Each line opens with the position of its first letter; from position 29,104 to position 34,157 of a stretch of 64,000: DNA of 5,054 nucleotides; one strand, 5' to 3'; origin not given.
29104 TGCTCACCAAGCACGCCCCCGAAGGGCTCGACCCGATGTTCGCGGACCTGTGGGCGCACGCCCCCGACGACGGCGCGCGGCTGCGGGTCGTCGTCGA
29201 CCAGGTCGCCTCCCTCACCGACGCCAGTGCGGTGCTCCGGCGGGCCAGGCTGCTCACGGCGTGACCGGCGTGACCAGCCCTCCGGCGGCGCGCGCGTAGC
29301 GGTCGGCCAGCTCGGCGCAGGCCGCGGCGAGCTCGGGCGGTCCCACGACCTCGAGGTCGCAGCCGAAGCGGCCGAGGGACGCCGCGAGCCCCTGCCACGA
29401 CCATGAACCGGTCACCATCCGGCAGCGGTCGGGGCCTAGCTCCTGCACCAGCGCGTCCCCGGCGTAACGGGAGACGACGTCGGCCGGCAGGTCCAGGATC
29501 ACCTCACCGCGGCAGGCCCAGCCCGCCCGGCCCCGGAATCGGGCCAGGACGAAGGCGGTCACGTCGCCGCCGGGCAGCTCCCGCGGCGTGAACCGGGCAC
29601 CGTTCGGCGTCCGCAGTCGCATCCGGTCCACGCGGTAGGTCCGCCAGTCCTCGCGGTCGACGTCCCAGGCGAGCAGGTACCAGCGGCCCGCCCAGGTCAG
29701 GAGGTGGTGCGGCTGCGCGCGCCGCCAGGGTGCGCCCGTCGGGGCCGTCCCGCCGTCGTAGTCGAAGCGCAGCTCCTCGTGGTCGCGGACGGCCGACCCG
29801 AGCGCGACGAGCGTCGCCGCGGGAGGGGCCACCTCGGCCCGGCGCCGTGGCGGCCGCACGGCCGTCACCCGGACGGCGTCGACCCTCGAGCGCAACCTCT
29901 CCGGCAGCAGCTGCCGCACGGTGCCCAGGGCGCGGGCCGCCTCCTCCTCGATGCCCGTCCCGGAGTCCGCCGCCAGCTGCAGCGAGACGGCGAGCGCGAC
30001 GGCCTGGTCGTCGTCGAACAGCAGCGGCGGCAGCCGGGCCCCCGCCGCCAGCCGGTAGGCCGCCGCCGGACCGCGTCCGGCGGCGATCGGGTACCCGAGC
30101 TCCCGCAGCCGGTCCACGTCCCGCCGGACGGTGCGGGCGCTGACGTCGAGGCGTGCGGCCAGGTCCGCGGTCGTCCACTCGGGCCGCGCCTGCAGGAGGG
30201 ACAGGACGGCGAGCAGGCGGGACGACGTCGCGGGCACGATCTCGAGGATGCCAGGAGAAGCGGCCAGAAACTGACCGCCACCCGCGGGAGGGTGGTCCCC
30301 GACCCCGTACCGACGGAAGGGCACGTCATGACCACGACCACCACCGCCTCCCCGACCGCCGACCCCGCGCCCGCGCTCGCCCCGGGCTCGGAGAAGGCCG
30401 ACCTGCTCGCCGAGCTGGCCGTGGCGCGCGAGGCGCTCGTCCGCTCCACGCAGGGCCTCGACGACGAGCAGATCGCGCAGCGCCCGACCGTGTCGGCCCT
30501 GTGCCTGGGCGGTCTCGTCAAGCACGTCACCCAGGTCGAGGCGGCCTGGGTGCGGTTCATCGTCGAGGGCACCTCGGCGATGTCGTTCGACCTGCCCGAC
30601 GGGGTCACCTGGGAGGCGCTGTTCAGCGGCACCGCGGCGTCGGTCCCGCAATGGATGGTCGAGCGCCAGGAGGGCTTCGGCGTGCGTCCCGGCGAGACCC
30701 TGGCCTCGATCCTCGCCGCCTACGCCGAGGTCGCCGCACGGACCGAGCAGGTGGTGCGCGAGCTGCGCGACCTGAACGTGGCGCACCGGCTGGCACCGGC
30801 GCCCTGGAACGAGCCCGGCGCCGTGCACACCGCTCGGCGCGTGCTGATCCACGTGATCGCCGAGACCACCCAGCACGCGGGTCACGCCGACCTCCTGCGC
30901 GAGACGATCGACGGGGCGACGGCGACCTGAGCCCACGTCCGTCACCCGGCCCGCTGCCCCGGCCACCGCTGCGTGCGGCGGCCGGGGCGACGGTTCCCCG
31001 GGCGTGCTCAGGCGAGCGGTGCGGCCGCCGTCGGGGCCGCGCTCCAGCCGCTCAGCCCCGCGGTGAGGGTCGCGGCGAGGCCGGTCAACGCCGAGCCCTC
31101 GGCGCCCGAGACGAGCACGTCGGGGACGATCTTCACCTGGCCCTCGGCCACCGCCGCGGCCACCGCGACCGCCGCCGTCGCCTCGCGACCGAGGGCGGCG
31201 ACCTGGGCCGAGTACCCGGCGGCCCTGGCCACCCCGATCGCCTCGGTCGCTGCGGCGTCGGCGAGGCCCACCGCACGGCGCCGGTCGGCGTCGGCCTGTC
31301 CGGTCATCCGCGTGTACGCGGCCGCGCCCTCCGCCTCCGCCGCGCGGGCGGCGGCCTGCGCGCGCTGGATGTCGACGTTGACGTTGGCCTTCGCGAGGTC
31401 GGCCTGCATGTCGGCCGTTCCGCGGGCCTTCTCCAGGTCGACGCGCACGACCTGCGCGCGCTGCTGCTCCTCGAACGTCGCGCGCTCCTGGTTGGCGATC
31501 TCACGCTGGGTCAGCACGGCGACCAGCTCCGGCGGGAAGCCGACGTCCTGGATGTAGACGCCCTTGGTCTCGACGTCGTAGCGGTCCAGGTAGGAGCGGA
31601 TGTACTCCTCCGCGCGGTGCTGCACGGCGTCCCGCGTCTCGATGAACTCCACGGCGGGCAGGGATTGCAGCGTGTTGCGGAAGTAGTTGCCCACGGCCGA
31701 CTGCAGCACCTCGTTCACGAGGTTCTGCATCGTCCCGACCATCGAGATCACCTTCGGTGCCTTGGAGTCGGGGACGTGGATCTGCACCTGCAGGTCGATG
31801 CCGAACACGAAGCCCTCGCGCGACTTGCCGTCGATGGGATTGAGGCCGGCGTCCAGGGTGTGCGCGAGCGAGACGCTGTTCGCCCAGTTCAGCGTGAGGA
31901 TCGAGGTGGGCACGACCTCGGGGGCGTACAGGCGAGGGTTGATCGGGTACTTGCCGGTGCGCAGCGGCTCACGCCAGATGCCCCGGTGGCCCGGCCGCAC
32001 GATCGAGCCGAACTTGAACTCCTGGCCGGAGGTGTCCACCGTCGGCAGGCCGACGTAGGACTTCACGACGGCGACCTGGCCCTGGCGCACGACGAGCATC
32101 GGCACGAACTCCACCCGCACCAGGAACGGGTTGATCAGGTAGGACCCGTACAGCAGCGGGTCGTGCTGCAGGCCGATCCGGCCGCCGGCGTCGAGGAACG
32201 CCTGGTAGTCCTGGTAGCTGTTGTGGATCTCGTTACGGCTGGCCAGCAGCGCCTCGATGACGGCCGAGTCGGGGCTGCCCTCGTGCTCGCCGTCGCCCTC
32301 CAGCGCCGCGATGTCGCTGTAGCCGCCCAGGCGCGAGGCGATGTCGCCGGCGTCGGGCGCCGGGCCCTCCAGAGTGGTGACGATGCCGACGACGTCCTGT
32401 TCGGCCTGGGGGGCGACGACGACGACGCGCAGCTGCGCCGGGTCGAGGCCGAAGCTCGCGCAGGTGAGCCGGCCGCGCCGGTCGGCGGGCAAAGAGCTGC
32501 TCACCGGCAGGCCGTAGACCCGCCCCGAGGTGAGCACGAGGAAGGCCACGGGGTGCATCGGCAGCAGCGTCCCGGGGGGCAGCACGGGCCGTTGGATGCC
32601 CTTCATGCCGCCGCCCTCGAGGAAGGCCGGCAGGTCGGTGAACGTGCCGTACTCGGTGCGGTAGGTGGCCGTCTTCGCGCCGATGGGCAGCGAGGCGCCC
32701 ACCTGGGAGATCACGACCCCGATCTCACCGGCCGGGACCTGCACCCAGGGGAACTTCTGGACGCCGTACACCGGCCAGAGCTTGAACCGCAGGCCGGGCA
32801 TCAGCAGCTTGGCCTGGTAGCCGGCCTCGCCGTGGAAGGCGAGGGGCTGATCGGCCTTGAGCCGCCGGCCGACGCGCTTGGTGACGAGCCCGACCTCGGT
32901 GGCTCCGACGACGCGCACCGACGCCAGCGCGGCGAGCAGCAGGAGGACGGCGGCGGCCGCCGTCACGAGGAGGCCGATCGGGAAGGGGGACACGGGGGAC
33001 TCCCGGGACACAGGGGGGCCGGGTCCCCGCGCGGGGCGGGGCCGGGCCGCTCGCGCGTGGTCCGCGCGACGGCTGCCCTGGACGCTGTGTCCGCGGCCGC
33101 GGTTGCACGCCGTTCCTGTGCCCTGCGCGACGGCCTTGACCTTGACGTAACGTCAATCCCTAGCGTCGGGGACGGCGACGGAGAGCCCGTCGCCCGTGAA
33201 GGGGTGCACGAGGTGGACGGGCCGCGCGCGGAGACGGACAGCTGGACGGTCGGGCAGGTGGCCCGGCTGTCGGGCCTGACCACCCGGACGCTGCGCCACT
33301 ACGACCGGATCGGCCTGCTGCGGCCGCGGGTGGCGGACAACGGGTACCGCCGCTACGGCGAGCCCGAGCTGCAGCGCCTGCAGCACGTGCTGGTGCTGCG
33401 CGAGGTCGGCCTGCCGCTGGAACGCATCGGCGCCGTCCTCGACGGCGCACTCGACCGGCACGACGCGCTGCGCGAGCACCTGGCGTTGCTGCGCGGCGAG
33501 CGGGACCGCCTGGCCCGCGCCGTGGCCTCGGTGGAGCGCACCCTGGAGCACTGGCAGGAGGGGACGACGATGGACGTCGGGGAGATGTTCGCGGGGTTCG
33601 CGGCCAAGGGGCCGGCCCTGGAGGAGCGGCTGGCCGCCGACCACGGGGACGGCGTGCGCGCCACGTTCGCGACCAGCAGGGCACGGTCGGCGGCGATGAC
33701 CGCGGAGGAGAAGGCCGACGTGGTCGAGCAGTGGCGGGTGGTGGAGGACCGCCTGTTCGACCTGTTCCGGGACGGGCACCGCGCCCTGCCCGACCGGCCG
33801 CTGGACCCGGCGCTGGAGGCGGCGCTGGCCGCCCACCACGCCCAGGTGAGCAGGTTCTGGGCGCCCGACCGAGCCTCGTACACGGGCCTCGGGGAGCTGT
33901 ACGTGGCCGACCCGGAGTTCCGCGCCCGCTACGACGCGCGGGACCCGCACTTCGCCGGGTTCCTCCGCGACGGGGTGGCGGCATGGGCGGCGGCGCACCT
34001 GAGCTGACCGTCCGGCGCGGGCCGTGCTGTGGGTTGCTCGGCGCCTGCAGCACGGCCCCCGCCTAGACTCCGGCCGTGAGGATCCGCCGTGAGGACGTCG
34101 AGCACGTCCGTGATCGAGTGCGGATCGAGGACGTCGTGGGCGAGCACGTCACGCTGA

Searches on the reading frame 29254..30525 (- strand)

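Call 33: search_protein_families(library=pfam, proteins=[window:29254-30525:-], max_evalue=0.0001)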
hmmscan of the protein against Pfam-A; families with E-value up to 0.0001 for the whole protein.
window:29254-30525:- (423 aa): 5 families
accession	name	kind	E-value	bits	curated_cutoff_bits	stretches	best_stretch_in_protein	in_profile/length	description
PF13280.12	WYL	-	9.7e-18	64.4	21.8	1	239-303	3-66/70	WYL domain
PF08279.18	HTH_11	-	1.9e-13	50.5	25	1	103-153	1-52/55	HTH domain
PF19187.6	HTH_PafC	-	2.9e-07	30.7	32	1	102-146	4-48/115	PafC helix-turn-helix domain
PF08220.18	HTH_DeoR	-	2e-06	27.9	21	1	106-145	4-43/57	DeoR-like helix-turn-helix domain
PF13412.12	HTH_24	-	5.6e-05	23.1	21.9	0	105-145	6-46/48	Winged helix-turn-helix DNA-binding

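Call 50: search_protein_families(library=padloc, proteins=[window:29254-30525:-], max_evalue=0.01)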
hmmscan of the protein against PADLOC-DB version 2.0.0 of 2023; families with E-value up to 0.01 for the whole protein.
window:29254-30525:- (423 aa): 9 families
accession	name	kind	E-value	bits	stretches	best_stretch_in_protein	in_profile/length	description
PDLC01457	WYL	-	5.3e-41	138.7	1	101-316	3-202/229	"CAS-I,CAS-II,CAS-III,CAS-IV,CAS-V,CAS-VI; associated_signaling"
PDLC01652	WYL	-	1.5e-22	78.6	1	235-409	16-160/162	"CAS-I,CAS-II,CAS-III,CAS-IV,CAS-V,CAS-VI; associated_signaling"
PDLC01850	CARF3--CARF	-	3.7e-05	21.7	1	81-152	123-195/209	-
PDLC01875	CARF3--CARF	-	0.00032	18.5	1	95-161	139-205/219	-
PDLC01044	Csa3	-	0.00064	17.7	1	101-146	135-179/194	Type I-A associated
PDLC01434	CasR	-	0.00071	17.5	1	96-145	124-170/191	"CAS-I,CAS-II,CAS-III,CAS-IV,CAS-V,CAS-VI; associated_signaling"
PDLC01879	CARF3--CARF_TM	-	0.0009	16.9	1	101-145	155-199/222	-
PDLC01720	Csa3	-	0.0039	15.7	1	96-217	18-116/118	Csa3_1_CAS-I-II-III-IV-V-VI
PDLC04133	mad1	-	0.0044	15.3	0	115-138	4-27/60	mads_1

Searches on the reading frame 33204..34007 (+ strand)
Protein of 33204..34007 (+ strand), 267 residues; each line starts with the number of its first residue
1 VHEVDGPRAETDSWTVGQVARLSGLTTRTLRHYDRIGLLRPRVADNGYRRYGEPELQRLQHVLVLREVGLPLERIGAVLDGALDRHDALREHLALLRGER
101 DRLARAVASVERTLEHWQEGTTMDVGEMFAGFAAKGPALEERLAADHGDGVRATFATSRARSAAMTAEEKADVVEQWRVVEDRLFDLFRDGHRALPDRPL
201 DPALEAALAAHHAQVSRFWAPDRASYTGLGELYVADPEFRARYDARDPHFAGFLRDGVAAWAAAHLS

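Call 33: search_protein_families(library=pfam, proteins=[window:33204-34007:+], max_evalue=0.0001)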
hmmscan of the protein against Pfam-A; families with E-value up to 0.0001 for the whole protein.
window:33204-34007:+ (267 aa): 3 families
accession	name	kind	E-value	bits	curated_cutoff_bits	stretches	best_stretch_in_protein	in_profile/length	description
PF13411.12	MerR_1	-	4.8e-17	62.3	21.6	1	15-80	2-67/69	MerR HTH family regulatory protein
PF07739.18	TipAS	-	1.4e-15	58.2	23.8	1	153-261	13-117/117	TipAS antibiotic-recognition domain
PF00376.29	MerR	-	1.6e-15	57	28.2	1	15-51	1-38/38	MerR family regulatory protein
